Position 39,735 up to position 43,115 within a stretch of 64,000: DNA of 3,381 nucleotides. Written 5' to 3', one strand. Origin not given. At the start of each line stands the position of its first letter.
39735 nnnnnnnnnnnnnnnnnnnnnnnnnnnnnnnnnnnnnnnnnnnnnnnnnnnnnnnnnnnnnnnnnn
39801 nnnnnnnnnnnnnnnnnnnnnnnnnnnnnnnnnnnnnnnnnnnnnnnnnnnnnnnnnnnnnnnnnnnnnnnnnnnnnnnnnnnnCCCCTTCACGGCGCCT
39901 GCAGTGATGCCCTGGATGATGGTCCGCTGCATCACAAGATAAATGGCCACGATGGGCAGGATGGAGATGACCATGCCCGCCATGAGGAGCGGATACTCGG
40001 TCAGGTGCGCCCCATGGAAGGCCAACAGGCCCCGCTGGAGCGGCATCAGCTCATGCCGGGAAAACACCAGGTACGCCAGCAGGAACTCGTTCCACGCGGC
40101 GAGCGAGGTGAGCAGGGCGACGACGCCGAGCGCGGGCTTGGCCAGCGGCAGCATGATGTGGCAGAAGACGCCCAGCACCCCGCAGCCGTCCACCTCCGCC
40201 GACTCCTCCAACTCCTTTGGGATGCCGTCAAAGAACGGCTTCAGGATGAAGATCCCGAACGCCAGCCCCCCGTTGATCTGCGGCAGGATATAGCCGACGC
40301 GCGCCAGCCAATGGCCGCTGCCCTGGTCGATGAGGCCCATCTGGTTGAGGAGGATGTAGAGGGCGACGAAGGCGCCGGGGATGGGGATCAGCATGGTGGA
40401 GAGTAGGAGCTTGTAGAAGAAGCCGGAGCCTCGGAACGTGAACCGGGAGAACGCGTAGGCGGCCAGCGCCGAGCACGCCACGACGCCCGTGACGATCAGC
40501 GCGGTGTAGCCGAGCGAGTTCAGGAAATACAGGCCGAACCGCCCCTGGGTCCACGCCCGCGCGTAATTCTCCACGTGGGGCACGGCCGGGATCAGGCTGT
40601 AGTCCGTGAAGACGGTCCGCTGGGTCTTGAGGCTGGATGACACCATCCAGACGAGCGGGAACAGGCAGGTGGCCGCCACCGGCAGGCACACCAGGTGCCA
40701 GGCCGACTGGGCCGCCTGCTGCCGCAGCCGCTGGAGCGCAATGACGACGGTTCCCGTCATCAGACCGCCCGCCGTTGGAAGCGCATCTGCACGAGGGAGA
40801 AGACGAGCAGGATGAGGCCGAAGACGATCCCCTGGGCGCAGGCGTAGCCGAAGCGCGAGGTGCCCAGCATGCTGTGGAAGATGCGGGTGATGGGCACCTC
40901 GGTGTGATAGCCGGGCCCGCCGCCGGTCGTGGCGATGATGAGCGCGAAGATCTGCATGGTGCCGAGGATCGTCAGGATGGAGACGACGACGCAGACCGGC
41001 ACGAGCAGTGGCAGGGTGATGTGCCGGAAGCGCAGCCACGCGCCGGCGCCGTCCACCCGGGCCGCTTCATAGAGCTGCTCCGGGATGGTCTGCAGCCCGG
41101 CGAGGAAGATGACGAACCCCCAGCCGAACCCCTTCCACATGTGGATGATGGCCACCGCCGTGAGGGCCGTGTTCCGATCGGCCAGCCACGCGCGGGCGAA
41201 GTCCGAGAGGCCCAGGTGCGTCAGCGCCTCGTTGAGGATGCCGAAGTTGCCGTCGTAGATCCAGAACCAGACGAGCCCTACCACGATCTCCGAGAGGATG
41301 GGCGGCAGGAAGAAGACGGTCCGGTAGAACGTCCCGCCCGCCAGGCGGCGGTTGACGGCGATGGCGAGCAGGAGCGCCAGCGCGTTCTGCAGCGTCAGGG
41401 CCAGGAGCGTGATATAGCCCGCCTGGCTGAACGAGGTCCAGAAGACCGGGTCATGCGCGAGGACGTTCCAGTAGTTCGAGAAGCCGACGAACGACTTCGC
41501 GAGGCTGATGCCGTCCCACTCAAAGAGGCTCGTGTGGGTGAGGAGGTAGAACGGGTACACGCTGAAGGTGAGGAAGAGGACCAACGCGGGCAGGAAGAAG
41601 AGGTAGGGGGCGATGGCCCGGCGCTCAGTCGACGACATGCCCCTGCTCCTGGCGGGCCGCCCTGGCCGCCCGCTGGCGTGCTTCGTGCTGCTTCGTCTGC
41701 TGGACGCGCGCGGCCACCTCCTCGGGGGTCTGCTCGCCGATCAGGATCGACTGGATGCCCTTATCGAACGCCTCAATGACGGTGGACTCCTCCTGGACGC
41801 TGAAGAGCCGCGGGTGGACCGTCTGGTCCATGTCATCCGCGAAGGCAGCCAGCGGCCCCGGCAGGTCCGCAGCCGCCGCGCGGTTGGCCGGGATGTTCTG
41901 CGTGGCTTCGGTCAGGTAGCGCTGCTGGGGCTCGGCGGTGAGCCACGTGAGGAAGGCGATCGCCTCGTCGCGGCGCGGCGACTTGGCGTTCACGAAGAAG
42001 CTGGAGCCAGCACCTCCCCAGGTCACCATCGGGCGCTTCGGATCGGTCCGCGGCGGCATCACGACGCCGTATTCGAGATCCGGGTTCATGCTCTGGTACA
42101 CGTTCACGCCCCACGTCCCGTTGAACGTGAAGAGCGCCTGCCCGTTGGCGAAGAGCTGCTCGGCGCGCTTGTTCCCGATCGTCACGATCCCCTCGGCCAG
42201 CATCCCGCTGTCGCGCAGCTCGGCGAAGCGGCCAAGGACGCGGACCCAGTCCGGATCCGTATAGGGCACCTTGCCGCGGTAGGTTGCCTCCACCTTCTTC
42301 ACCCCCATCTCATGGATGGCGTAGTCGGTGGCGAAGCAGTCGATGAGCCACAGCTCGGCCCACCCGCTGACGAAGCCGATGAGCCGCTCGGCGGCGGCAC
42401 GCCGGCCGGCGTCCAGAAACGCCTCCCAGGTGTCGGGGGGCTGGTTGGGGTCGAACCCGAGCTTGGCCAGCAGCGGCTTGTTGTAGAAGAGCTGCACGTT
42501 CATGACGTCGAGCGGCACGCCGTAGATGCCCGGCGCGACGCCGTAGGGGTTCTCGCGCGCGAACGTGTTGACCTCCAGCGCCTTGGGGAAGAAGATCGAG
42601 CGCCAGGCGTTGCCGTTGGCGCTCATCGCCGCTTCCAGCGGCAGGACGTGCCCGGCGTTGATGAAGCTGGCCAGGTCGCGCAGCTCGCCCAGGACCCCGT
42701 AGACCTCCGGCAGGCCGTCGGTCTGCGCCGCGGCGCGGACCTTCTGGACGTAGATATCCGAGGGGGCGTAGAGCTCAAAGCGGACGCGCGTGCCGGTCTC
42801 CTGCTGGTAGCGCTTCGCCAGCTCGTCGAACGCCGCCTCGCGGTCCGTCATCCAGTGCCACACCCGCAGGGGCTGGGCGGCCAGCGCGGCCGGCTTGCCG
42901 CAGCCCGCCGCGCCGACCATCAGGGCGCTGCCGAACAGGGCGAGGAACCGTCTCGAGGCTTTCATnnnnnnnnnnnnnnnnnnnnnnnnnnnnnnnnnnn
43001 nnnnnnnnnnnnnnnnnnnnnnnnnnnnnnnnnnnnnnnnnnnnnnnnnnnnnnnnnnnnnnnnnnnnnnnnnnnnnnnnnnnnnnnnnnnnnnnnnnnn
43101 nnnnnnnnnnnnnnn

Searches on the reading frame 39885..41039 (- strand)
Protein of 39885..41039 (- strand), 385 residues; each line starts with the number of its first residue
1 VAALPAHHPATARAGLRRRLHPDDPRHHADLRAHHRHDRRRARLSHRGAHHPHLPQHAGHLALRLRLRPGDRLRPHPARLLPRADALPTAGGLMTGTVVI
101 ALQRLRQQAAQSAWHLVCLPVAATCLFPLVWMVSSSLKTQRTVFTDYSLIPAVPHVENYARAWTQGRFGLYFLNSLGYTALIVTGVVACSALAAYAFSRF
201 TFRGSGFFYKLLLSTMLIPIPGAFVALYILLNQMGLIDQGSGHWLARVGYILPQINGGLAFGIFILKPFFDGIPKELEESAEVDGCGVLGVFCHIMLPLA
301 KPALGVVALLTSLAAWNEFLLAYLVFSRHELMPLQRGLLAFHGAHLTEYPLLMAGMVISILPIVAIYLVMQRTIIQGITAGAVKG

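Call 31: search_protein_families(library=pfam, proteins=[window:39885-41039:-], max_evalue=0.001)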
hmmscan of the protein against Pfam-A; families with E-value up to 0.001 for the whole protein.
window:39885-41039:- (385 aa): 1 family
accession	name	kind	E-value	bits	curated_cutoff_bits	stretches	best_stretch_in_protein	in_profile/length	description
PF00528.27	BPD_transp_1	-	4.8e-10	39.9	26.4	1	198-376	10-180/184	Binding-protein-dependent transport system inner membrane component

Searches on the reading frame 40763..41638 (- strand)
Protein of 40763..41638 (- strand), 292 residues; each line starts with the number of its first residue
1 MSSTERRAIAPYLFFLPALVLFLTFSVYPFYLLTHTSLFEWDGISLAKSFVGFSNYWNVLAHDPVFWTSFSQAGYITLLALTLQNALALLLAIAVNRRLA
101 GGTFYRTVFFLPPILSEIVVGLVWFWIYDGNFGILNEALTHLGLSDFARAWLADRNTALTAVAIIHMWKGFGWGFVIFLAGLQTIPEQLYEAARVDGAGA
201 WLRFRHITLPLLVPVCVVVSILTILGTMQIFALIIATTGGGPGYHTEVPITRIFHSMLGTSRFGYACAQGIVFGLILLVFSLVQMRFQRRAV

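Call 31: search_protein_families(library=pfam, proteins=[window:40763-41638:-], max_evalue=0.001)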
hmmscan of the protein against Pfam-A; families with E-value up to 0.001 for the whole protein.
window:40763-41638:- (292 aa): 1 family
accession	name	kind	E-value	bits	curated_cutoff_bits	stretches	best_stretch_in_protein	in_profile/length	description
PF00528.27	BPD_transp_1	-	8.1e-16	58.7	26.4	1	86-290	3-181/184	Binding-protein-dependent transport system inner membrane component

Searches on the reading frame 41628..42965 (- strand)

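Call 31: search_protein_families(library=pfam, proteins=[window:41628-42965:-], max_evalue=0.001)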
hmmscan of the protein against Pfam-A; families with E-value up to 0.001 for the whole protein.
window:41628-42965:- (446 aa): 2 families
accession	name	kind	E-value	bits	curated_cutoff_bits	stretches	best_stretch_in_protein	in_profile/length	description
PF13416.11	SBP_bac_8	-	1.9e-32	113.6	27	1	48-366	1-267/279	Bacterial extracellular solute-binding protein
PF01547.30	SBP_bac_1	-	1.9e-28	100.8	26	1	39-348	4-306/307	Bacterial extracellular solute-binding protein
